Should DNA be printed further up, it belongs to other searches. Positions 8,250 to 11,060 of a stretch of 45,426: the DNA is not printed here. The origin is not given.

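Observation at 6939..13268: Operon of NuoE-like, NuoF-like, a NuoG-like::NfnA fusion and NfnB/GltD-like: candidate Bfu/Stn-type electron-bifurcating NAD(P)H-ferredoxin oxidoreductase with a fused NfnA module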

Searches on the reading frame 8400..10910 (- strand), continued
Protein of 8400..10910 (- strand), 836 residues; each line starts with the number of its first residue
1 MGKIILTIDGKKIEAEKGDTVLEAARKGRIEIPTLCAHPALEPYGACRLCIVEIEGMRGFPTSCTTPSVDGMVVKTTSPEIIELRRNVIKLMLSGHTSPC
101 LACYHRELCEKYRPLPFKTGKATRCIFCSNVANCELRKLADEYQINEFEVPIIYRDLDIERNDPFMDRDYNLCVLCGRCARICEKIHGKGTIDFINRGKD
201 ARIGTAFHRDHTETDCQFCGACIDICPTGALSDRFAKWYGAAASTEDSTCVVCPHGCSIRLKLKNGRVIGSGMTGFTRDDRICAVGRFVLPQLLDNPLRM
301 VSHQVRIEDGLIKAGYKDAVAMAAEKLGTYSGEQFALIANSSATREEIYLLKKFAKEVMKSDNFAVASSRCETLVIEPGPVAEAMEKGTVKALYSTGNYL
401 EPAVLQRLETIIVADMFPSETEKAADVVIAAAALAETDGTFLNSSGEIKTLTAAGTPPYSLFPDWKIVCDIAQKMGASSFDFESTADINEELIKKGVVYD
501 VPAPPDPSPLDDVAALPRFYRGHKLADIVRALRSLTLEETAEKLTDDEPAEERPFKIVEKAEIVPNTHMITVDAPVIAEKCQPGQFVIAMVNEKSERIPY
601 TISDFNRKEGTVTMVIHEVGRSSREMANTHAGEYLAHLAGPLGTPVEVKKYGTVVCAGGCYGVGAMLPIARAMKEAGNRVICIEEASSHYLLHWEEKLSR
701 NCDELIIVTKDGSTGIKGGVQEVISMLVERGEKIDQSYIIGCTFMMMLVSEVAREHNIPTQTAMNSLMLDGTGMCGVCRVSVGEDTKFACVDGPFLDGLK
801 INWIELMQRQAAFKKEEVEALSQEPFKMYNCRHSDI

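Call 34: search_protein_families(library=pfam, proteins=[L017:5986-8253:+, L013:6001-8781:+, L020:5464-8400:+, L020:8393-9274:+, L020:9473-9991:+, L020:10022-10714:+, L017:9095-10516:+, L013:9520-11028:+], max_evalue=0.00001)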
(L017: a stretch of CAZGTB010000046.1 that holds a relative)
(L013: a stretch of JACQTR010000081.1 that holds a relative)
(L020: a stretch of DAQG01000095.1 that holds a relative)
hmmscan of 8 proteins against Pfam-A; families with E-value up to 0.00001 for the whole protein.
L017:5986-8253:+ (755 aa): 9 families
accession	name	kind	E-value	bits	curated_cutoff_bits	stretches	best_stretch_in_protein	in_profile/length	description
PF13510.11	Fer2_4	-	3.7e-19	69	22.8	1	5-81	2-81/82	2Fe-2S iron-sulfur cluster binding domain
PF00384.28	Molybdopterin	-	1.3e-16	61.1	24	1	316-659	14-352/353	Molybdopterin oxidoreductase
PF04879.21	Molybdop_Fe4S4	-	7.4e-14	51.9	22.7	1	248-295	3-50/55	Molybdopterin oxidoreductase Fe4S4 domain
PF10588.14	NADH-G_4Fe-4S_3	-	1.4e-09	37.8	27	1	88-113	1-26/40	NADH-ubiquinone oxidoreductase-G iron-sulfur binding region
PF12838.12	Fer4_7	-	1.5e-08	35.4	27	1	176-233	2-52/52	4Fe-4S dicluster domain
PF22117.2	Fer4_Nqo3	-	1e-07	32.5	27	1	171-234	6-66/67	NADH-quinone oxidoreductase subunit 3, ferredoxin-like domain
PF00037.32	Fer4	-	1.5e-06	28.2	21.1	0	219-234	8-23/24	4Fe-4S binding domain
PF00111.32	Fer2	-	3.4e-06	27.3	21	1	11-58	3-48/77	2Fe-2S iron-sulfur cluster binding domain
PF13183.11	Fer4_8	-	7.9e-06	26.8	27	1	174-232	3-67/68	4Fe-4S dicluster domain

L013:6001-8781:+ (926 aa): 10 families
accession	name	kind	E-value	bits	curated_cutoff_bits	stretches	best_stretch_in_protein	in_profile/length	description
PF00384.28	Molybdopterin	-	8e-82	275.5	24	1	300-720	1-353/353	Molybdopterin oxidoreductase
PF01568.27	Molydop_binding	-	1.2e-31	109.5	26.8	1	803-909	1-110/110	Molydopterin dinucleotide binding domain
PF13510.11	Fer2_4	-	1.1e-20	73.9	22.8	1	3-78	3-81/82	2Fe-2S iron-sulfur cluster binding domain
PF04879.21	Molybdop_Fe4S4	-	1.1e-18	67.3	22.7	1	246-297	4-55/55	Molybdopterin oxidoreductase Fe4S4 domain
PF10588.14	NADH-G_4Fe-4S_3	-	9.8e-12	44.7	27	0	85-109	1-25/40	NADH-ubiquinone oxidoreductase-G iron-sulfur binding region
PF22117.2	Fer4_Nqo3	-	1.1e-09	38.8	27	1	167-231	5-66/67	NADH-quinone oxidoreductase subunit 3, ferredoxin-like domain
PF12838.12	Fer4_7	-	3e-08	34.5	27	1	173-229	2-51/52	4Fe-4S dicluster domain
PF00111.32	Fer2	-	4.1e-07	30.3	21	1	10-57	5-50/77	2Fe-2S iron-sulfur cluster binding domain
PF00037.32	Fer4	-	4.3e-06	26.8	21.1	0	213-230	5-22/24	4Fe-4S binding domain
PF13187.11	Fer4_9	-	6.2e-06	26.6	27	1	173-229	2-50/52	4Fe-4S dicluster domain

L020:5464-8400:+ (978 aa): 8 families
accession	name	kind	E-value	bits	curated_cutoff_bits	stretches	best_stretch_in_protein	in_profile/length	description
PF00384.28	Molybdopterin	-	4.5e-34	118.5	24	1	473-823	1-353/353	Molybdopterin oxidoreductase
PF13510.11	Fer2_4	-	1.8e-19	70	22.8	1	181-256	2-80/82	2Fe-2S iron-sulfur cluster binding domain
PF01568.27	Molydop_binding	-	1.1e-13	51.6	26.8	1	874-950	3-78/110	Molydopterin dinucleotide binding domain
PF10588.14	NADH-G_4Fe-4S_3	-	1.2e-12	47.6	27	1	264-289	1-26/40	NADH-ubiquinone oxidoreductase-G iron-sulfur binding region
PF22117.2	Fer4_Nqo3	-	4.8e-10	39.9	27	1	343-409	3-66/67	NADH-quinone oxidoreductase subunit 3, ferredoxin-like domain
PF04879.21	Molybdop_Fe4S4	-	2.5e-09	37.4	22.7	1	422-469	2-54/55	Molybdopterin oxidoreductase Fe4S4 domain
PF12838.12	Fer4_7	-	1.1e-07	32.6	27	1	351-407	2-51/52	4Fe-4S dicluster domain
PF00111.32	Fer2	-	2.7e-06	27.6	21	1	188-235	6-49/77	2Fe-2S iron-sulfur cluster binding domain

L020:8393-9274:+ (293 aa): 1 family
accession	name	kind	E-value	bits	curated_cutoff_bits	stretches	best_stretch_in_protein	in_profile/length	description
PF10418.14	DHODB_Fe-S_bind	-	1.8e-12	47.2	23.9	1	213-248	3-41/41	Iron-sulfur cluster binding domain of dihydroorotate dehydrogenase B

L020:9473-9991:+ (172 aa): 0 families

L020:10022-10714:+ (230 aa): 0 families

L017:9095-10516:+ (473 aa): 4 families
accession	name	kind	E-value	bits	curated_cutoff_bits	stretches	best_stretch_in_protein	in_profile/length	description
PF14691.11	Fer4_20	-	1.2e-42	144.7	25.8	1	27-135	1-110/113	Dihydroprymidine dehydrogenase domain II, 4Fe-4S cluster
PF07992.20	Pyr_redox_2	-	1.3e-30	107.3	26.1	1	150-457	1-291/291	Pyridine nucleotide-disulphide oxidoreductase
PF00070.33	Pyr_redox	-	4.3e-07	30.8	22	0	151-183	1-33/82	Pyridine nucleotide-disulphide oxidoreductase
PF01262.27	AlaDh_PNT_C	-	2.8e-06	27.4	23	0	261-313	3-53/214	Alanine dehydrogenase/PNT, C-terminal domain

L013:9520-11028:+ (502 aa): 9 families
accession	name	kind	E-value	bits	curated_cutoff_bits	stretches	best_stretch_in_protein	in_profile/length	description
PF14691.11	Fer4_20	-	9.7e-43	145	25.8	1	55-162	1-109/113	Dihydroprymidine dehydrogenase domain II, 4Fe-4S cluster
PF07992.20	Pyr_redox_2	-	2.8e-37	129.2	26.1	1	180-487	1-290/291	Pyridine nucleotide-disulphide oxidoreductase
PF00070.33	Pyr_redox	-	7.7e-14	52.4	22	1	321-392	1-75/82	Pyridine nucleotide-disulphide oxidoreductase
PF13738.12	Pyr_redox_3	-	8e-10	38.9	30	0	318-355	163-199/305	Pyridine nucleotide-disulphide oxidoreductase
PF01262.27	AlaDh_PNT_C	-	6.6e-09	35.9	23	0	294-353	5-62/214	Alanine dehydrogenase/PNT, C-terminal domain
PF13450.12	NAD_binding_8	-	3.3e-08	34.1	21.9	1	184-216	1-33/68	NAD(P)-binding Rossmann-like domain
PF12831.13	FAD_oxidored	-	3.2e-07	30.4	27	0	182-221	2-41/416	FAD dependent oxidoreductase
PF13241.12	NAD_binding_7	-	3.5e-06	28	22.1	0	318-363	6-54/104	Putative NAD(P)-binding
PF02826.25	2-Hacid_dh_C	-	6.8e-06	26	25.1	0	318-358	35-74/178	D-isomer specific 2-hydroxyacid dehydrogenase, NAD binding domain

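Call 69: predict_structure(alignment_id=A2)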
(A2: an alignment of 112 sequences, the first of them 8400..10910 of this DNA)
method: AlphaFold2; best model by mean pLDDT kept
length: 836 residues; sequences in the alignment: 112
mean_pLDDT: 87.2   pTM: 0.83
mean pLDDT of the five models: 87.2, 87.0, 86.6, 86.2, 85.5
residues with pLDDT >= 90: 521; 70-90: 226; 50-70: 43; < 50: 46
segments of 3 or more residues with pLDDT < 50: 117-126, 539-551, 766-771, 819-821, 826-836
pLDDT, mean of each block of 10 residues (from residue 1): 90 94 94 91 81 95 94 96 94 78 85 56 50 83 88 78 81 87 92 86 82 89 90 79 94 96 93 94 96 91 94 97 98 97 96 98 94 89 95 97 95 97 97 96 96 93 98 96 96 93 92 92 92 71 40 81 80 96 91 82 94 83 80 92 93 91 83 98 90 89 95 90 97 96 88 97 65 65 89 88 84 54 47 29
secondary structure, 60 per line:
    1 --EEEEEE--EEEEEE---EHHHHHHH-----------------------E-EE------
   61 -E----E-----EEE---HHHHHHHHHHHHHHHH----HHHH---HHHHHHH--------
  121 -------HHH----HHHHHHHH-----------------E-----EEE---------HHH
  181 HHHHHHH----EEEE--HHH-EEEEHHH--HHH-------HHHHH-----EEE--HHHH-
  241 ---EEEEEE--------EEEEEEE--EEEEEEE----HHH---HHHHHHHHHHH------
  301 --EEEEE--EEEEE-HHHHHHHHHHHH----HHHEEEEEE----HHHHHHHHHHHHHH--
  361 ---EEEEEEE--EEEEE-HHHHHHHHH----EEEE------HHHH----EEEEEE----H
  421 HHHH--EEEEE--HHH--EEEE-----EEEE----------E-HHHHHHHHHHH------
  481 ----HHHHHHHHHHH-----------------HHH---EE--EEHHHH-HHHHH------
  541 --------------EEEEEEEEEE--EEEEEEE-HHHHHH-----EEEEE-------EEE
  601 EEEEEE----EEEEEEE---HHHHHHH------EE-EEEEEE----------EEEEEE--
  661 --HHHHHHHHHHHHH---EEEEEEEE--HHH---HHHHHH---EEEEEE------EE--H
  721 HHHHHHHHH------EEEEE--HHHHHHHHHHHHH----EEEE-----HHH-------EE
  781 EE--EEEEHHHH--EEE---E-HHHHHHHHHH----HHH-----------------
elements in order (helices of 4 or more, strands of 3 or more residues): E3-8 E11-16 H21-27 E73-75 H79-94 H99-102 H106-112 H135-142 E166-168 H178-187 E192-195 E202-205 H221-225 E231-233 H236-239 E244-249 E258-264 E267-273 H284-294 E303-307 E310-314 H316-327 E335-340 H345-358 E364-370 E373-377 H379-387 E392-395 H402-405 E410-415 H420-424 E427-431 E439-442 E448-451 H464-474 H485-495 H525-528 H530-534 E555-564 E567-573 H575-580 E586-590 E598-606 E611-617 H621-627 E637-642 E653-658 H663-675 E679-686 H695-700 E704-709 H720-729 E736-740 H743-755 E760-763 E779-782 E785-788 H789-792 E795-797 H803-812

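Call 72: fold_search(model_id=the predicted structure, library=pdb)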
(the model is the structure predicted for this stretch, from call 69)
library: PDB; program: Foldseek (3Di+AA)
matches with E <= 10: 1646; with E <= 0.001: 303
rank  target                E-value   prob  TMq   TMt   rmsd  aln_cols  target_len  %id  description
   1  7o6y_A                2.0e-30  1.00  0.46  0.55  11.7       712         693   19  Cryo-EM structure of respiratory complex I under turnover (released 2021-11-10)
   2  8e9g_G                3.1e-30  1.00  0.48  0.51  13.9       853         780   17  Mycobacterial respiratory complex I with both quinone positions modelled (released 2022-10-12)
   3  7t2r_A                4.1e-30  1.00  0.42  0.52  11.5       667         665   21  Structure of electron bifurcating Ni-Fe hydrogenase complex HydABCSL in FMN-free apo state (released 2022-03-16)
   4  5jca_S                4.6e-30  1.00  0.31  0.89   2.7       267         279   43  NADP(H) bound NADH-dependent Ferredoxin:NADP Oxidoreductase (NfnI) from Pyrococcus furiosus (released 2017-04-12)
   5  9ktl_A                4.6e-30  1.00  0.47  0.42  15.8       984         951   19  Cryo-EM structure of reduced form of formate dehydrogenase from Rhodobacter aestuarii (RaFDH) with NADH (released 2025-06-18)
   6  8zp8_S1               8.4e-30  1.00  0.48  0.58   6.8       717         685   18  Respirasome open state 1 in presence of metformin(SC-MetO1) (released 2025-12-17)
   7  9buh_G                8.4e-30  1.00  0.45  0.53  12.2       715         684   18  Cryo-EM structure of respiratory supercomplex I III IV (released 2025-05-21)
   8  7qsk_G                1.2e-29  1.00  0.47  0.56   8.9       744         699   17  Bovine complex I in lipid nanodisc, Active-Q10 (released 2022-05-25)
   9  9smi_G                1.3e-29  1.00  0.46  0.55   8.4       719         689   18  Reduced bovine complex I in lipid nanodisc, NADH-deactive (released 2026-03-18)
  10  9smf_G                1.6e-29  1.00  0.46  0.55   8.6       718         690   18  Reduced bovine complex I in lipid nanodisc, NADH-active-Q10 (released 2026-03-18)
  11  8om1_G                1.7e-29  1.00  0.48  0.57   6.9       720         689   18  Mitochondrial complex I from Mus musculus in the active state (released 2023-08-09)
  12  8ud1_1G               1.7e-29  1.00  0.49  0.57   7.2       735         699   18  High resolution in-situ structure of complex I in respiratory supercomplex (composite) (released 2024-06-19)
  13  7qso_G                1.7e-29  1.00  0.45  0.53  12.7       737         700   18  Bovine complex I in lipid nanodisc, State 3 (Slack) (released 2022-05-25)
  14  7qsm_G                2.2e-29  1.00  0.46  0.55   8.3       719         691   18  Bovine complex I in lipid nanodisc, Deactive-ligand (composite) (released 2022-05-25)
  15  8bed_G                2.4e-29  1.00  0.47  0.57   7.7       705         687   16  Cryo-EM structure of the Arabidopsis thaliana I+III2 supercomplex (CI peripheral tip) (released 2023-01-11)
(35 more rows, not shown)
